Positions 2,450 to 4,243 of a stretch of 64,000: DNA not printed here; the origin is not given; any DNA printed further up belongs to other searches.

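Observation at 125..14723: ETF-linked 2-hydroxyacid oxidase module with a membrane HdrD-like reductase, PrpD-family enzyme and TRAP importer, a possible uncharacterised organic-acid catabolic system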

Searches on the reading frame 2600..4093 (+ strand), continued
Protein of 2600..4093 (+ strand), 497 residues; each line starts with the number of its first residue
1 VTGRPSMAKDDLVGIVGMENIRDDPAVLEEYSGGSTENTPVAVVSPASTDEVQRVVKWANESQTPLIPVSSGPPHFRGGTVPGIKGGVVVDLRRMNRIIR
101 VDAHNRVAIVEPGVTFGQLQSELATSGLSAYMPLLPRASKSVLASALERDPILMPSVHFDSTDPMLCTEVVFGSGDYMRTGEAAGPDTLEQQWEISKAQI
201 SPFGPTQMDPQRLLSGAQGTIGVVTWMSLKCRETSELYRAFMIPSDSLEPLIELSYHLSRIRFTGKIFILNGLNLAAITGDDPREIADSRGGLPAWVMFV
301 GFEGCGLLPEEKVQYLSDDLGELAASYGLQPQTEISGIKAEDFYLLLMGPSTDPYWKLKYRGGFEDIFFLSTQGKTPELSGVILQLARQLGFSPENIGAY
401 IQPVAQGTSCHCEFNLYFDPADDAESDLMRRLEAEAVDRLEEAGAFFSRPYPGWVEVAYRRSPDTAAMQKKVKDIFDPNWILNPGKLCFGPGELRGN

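Call 45: predict_structure(alignment_id=A2)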
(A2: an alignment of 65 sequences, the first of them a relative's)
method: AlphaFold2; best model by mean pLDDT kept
length: 491 residues; sequences in the alignment: 65
mean_pLDDT: 78.1   pTM: 0.82
mean pLDDT of the five models: 78.1, 76.7, 75.0, 74.2, 72.2
residues with pLDDT >= 90: 213; 70-90: 144; 50-70: 53; < 50: 81
segments of 3 or more residues with pLDDT < 50: 151-160, 168-216, 470-491
pLDDT, mean of each block of 10 residues (from residue 1): 82 92 79 87 85 76 83 69 90 88 89 93 89 87 72 40 53 33 36 38 40 47 80 95 95 75 97 95 95 80 82 94 97 95 91 94 90 96 96 90 90 94 94 91 67 68 60 41 39 31
secondary structure, 60 per line:
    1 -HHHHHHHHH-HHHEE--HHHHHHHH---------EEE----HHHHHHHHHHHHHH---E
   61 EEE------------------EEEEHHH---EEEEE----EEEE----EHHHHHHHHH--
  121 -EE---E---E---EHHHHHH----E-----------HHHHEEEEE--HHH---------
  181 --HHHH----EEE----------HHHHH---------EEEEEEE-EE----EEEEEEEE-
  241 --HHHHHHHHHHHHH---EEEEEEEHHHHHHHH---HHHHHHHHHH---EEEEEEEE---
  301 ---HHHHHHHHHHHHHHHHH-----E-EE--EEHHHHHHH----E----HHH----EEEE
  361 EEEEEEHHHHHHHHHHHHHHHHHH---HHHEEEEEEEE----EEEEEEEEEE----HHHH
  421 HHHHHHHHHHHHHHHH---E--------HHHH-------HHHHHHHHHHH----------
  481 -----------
elements in order: H2-10 H19-26 E36-38 H43-56 E60-63 E82-85 E92-96 E101-104 H110-118 H136-141 H158-161 E162-166 H183-186 E191-193 H204-208 E218-224 E232-239 H243-255 E259-265 H266-273 H277-286 E290-297 H304-320 H334-340 E357-366 H367-384 E391-398 E403-412 H417-436 H449-452 H460-470
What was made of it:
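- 2618..4093 (+): D1, a VAO-fold flavoprotein subunit (491 aa) of the trio. AlphaFold model pLDDT 78 (call 45).
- The most conserved stretch of D1 (residues 151-216) is modelled at pLDDT below 50 (call 45).
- Tried and rejected: The AlphaFold model could not be used here because pLDDT is below 50 (call 45).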

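Call 49: fold_search(model_id=the predicted structure, library=pdb)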
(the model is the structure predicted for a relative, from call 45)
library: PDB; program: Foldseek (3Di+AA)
matches with E <= 10: 940; with E <= 0.001: 298
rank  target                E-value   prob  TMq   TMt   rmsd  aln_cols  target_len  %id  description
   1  8s7s_A                6.3e-26  1.00  0.74  0.71   5.7       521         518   24  Vanillyl-alcohol dehydrogenase from Marinicaulis flavus: P151G mutant (released 2025-01-15)
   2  8s7t_A                6.7e-26  1.00  0.74  0.71   5.6       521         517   23  Vanillyl-alcohol dehydrogenase from Marinicaulis flavus: P151N mutant (released 2025-01-15)
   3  8s7p_C                8.0e-26  1.00  0.75  0.71   5.6       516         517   24  Vanillyl-alcohol dehydrogenase from Marinicaulis flavus (released 2025-01-15)
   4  9fge_A                1.1e-25  1.00  0.74  0.73   5.3       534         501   23  Vanillyl alcohol oxidase from Novosphingobium sp: T181D mutant in complex with vanillin (released 2025-01-15)
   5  9ffk_A                1.3e-25  1.00  0.73  0.72   4.5       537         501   21  Vanillyl alcohol oxidase from Novosphingobium sp in complex with vanillyl alcohol (released 2025-01-15)
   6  8s7n_A                1.3e-25  1.00  0.74  0.70   5.8       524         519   24  Vanillyl-alcohol dehydrogenase from Marinicaulis flavus: P151L mutant bound to eugenol (released 2025-01-15)
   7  8s7w_A                5.7e-25  1.00  0.73  0.69   5.6       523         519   24  Vanillyl-alcohol dehydrogenase from Marinicaulis flavus: P151V mutant (released 2025-01-15)
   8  8s7q_A                6.0e-25  1.00  0.72  0.69   5.8       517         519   24  Vanillyl-alcohol dehydrogenase from Marinicaulis flavus: P151I mutant (released 2025-01-15)
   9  1dii_A                6.4e-25  1.00  0.75  0.72   5.4       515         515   20  CRYSTAL STRUCTURE OF P-CRESOL METHYLHYDROXYLASE AT 2.5 A RESOLUTION (released 1999-12-08)
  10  8s7r_A                6.4e-25  1.00  0.74  0.71   5.6       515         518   24  Vanillyl-alcohol dehydrogenase from Marinicaulis flavus: P151T mutant (released 2025-01-15)
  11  9gj0_C                7.6e-25  1.00  0.73  0.70   5.7       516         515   23  Eugenol Oxidase (EUGO) from Rhodococcus jostii RHA1, mutant B1 (released 2024-12-18)
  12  8s7t_B                1.0e-24  1.00  0.73  0.70   5.7       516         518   24  Vanillyl-alcohol dehydrogenase from Marinicaulis flavus: P151N mutant (released 2025-01-15)
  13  8s7p_A                1.2e-24  1.00  0.73  0.70   5.7       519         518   24  Vanillyl-alcohol dehydrogenase from Marinicaulis flavus (released 2025-01-15)
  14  7ywu_A                1.5e-24  1.00  0.74  0.70   5.4       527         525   24  Eugenol oxidase from rhodococcus jostii: mutant S81H, A423M, H434Y, S394V, I445D, S518P (released 2022-11-16)
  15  9gj0_A                2.0e-24  1.00  0.75  0.71   5.7       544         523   24  Eugenol Oxidase (EUGO) from Rhodococcus jostii RHA1, mutant B1 (released 2024-12-18)
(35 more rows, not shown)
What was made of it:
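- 2618..4093 (+): Best Foldseek hits are vanillyl-alcohol dehydrogenase, VAO, PCMH and eugenol oxidase at TM about 0.74 (call 49).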

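Call 50: search_solved_structures(query=A2, max_evalue=0.00001, show_alignments=5)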
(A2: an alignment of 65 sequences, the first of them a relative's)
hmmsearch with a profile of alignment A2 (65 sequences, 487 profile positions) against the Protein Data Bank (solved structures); distinct sequences matched with E-value up to 0.00001: 44.
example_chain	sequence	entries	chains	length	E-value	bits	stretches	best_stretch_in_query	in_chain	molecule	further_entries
8s7t_A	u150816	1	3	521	8.6e-31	110.1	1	6-262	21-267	Oxidoreductase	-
8s7r_A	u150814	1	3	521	1e-30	109.8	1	6-262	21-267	Oxidoreductase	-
8s7w_A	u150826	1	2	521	1.6e-30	109.2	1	6-262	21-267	Oxidoreductase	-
8s7s_A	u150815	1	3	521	1.6e-30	109.2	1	6-262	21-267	Oxidoreductase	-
8s7p_A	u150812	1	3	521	1.8e-30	109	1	6-262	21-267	Oxidoreductase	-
8s7n_A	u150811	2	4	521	1.8e-30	109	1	6-262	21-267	Oxidoreductase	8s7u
8s7q_A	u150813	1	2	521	1.8e-30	109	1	6-262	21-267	Oxidoreductase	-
1wve_A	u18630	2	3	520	8.8e-29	103.4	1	5-194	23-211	4-cresol dehydrogenase [hydroxylating] flavoprotein subunit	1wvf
1dii_A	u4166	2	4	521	8.8e-29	103.4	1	5-194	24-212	P-CRESOL METHYLHYDROXYLASE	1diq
8bam_A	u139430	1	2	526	5e-28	101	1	6-253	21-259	Probable vanillyl-alcohol oxidase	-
8bap_A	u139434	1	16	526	5.2e-28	100.9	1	6-253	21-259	Probable vanillyl-alcohol oxidase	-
7ywv_A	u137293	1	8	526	6e-28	100.7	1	6-253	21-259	Probable vanillyl-alcohol oxidase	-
7ywu_A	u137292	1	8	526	6.3e-28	100.6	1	6-253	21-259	Probable vanillyl-alcohol oxidase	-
9h8p_A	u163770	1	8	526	7.2e-28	100.4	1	6-253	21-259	Probable vanillyl-alcohol oxidase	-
9h8q_A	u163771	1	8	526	7.5e-28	100.4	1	6-253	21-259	Probable vanillyl-alcohol oxidase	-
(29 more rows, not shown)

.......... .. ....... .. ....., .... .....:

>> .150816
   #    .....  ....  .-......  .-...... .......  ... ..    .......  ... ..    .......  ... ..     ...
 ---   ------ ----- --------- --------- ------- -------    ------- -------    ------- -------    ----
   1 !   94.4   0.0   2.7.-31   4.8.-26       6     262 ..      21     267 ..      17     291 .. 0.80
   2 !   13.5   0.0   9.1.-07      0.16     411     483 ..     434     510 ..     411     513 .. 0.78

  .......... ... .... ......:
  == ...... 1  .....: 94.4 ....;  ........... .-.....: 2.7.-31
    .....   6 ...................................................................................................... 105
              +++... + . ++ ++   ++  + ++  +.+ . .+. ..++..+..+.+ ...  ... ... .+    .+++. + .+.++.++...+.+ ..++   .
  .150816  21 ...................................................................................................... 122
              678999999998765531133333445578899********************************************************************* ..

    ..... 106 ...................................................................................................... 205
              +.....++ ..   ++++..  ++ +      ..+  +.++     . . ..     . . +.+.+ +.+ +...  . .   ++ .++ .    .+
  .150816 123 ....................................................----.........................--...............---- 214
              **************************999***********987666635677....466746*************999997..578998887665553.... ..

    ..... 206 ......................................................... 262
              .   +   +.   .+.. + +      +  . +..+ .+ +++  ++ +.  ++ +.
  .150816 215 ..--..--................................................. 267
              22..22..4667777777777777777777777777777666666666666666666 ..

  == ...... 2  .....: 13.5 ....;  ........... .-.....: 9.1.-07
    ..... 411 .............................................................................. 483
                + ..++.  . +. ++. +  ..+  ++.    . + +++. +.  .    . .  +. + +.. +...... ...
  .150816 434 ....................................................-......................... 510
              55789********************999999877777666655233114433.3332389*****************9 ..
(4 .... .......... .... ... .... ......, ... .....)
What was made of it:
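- On VAO/PCMH 4-phenol oxidoreductases: The profile alignment to vanillyl-alcohol dehydrogenase gives Arg71, Ser442, Arg443 and Arg131 at these positions (call 50).
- Closest known: 4-phenol oxidoreductases of the VAO/PCMH family. Different: Asp170 is replaced by Arg131 (call 50).
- D1 has R71, R131 and R443 where VAO has Tyr108, Asp170 and Arg504 (call 50).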

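Call 68: list_cluster_members(proteins=[P0001, P0002, P0054])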
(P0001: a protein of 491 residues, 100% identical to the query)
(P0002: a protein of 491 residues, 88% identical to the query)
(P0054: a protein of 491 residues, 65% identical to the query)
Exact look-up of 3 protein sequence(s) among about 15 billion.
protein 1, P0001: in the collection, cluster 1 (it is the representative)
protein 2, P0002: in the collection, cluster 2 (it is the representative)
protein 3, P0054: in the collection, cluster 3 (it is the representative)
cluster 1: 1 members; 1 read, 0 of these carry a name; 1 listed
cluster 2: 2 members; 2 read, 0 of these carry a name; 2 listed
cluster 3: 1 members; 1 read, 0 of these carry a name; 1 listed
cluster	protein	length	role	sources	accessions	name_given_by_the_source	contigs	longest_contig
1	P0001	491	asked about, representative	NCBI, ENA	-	-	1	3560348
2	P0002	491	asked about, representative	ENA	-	-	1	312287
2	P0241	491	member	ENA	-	-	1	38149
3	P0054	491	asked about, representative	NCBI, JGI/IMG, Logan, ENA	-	-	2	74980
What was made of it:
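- Tried and rejected: The cluster-member look-up gave no names (call 68).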

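Call 80: find_homologous_proteins(query=L046:8863-10338:+, max_evalue=1e-30)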
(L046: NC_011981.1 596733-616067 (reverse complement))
Query L046:8863-10338:+ (491 aa): 570 proteins with E <= 1e-30 among 8000 candidates; the best 120 are listed.
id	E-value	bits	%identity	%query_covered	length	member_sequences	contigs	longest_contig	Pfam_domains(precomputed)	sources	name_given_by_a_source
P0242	0.0e+0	1045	97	100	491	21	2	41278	PF01565.29,PF02913.25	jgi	jgi:FAD/FMN-containing dehydrogenase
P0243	5.5e-240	815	74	100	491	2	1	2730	PF01565.29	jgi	jgi:FAD/FMN-containing dehydrogenase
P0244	2.9e-239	813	75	100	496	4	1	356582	PF01565.29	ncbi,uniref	ncbi:FAD-binding oxidoreductase [Xanthobacter autotrophicus]|uniref:FAD-binding oxidoreductase n=1 T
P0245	8.6e-223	759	70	100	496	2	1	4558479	PF01565.29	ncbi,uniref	ncbi:FAD-binding oxidoreductase [Ancylobacter sp. IITR112]|uniref:FAD-binding oxidoreductase n=1 Tax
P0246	2.3e-220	751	68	100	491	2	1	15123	PF01565.29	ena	-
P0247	5.4e-219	746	68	100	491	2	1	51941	PF01565.29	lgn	-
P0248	5.1e-185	634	90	64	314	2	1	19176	-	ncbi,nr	ncbi:FAD dependent oxidoreductase [Novosphingobium sp. Rr 2-17]|nr:FAD dependent oxidoreductase [Nov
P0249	5.8e-156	538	52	97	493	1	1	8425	PF01565.29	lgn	-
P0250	1.7e-150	520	52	95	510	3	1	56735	PF01565.29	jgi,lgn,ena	-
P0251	4.7e-145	502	51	95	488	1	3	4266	PF01565.29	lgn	-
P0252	9.5e-143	495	47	99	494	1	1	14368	PF01565.29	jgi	jgi:FAD/FMN-containing dehydrogenase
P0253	7.4e-142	492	51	90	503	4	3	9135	PF01565.29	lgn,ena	-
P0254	8.9e-142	492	47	96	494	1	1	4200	PF01565.29,PF02913.25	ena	-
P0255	1.3e-140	488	49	92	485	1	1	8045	PF01565.29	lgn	-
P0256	2.9e-140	487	50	91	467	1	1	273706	PF01565.29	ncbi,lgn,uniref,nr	ncbi:FAD-binding oxidoreductase [Nitrospirillum iridis]|uniref:FAD/FMN-containing dehydrogenase n=1 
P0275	2.4e-126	441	47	89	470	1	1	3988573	PF01565.29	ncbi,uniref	ncbi:FAD-binding oxidoreductase [Phaeobacter sp. C3_T13_0]|uniref:FAD-binding oxidoreductase n=1 Tax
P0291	3.2e-120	420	46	91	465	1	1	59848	PF01565.29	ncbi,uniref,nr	ncbi:FAD-binding oxidoreductase [Sphingobium sp.]|uniref:FAD-binding oxidoreductase n=1 Tax=Sphingob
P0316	4.7e-110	387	43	90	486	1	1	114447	PF01565.29,PF02913.25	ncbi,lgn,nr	ncbi:MAG: FAD-binding oxidoreductase [Desulfuromonadaceae bacterium]|nr:FAD-binding oxidoreductase [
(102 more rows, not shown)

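Call 81: find_encoding_contigs(protein=P0245, flank=9000, max_places=1)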
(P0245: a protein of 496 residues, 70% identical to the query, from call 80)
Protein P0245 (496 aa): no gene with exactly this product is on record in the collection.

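Call 82: find_encoding_contigs(protein=P0256, flank=9000, max_places=1)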
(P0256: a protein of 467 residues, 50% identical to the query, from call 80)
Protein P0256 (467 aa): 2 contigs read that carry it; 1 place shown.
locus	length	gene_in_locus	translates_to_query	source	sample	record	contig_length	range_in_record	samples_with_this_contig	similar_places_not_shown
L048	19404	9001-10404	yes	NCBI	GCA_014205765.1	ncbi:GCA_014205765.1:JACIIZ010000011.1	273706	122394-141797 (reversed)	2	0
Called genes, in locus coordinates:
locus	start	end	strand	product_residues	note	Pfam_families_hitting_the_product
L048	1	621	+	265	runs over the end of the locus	PF00378:ECH_1, PF16113:ECH_2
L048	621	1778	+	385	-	PF00108:Thiolase_N, PF00109:ketoacyl-synt (weak), PF02803:Thiolase_C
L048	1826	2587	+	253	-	PF00106:adh_short, PF13561:adh_short_C2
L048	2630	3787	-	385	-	PF02771:Acyl-CoA_dh_N, PF02770:Acyl-CoA_dh_M, PF00441:Acyl-CoA_dh_1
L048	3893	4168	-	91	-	-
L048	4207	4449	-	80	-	-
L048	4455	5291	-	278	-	PF00106:adh_short, PF13561:adh_short_C2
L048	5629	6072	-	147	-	PF12802:MarR_2, PF01047:MarR (weak)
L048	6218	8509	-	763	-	PF07715:Plug, PF00593:TonB_dep_Rec_b-barrel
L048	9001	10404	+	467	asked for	PF01565:FAD_binding_4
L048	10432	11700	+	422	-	PF13183:Fer4_8, PF02754:CCG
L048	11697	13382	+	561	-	PF01565:FAD_binding_4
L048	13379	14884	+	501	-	PF00501:AMP-binding, PF13193:AMP-binding_C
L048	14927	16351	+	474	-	PF00171:Aldedh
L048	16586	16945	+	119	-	-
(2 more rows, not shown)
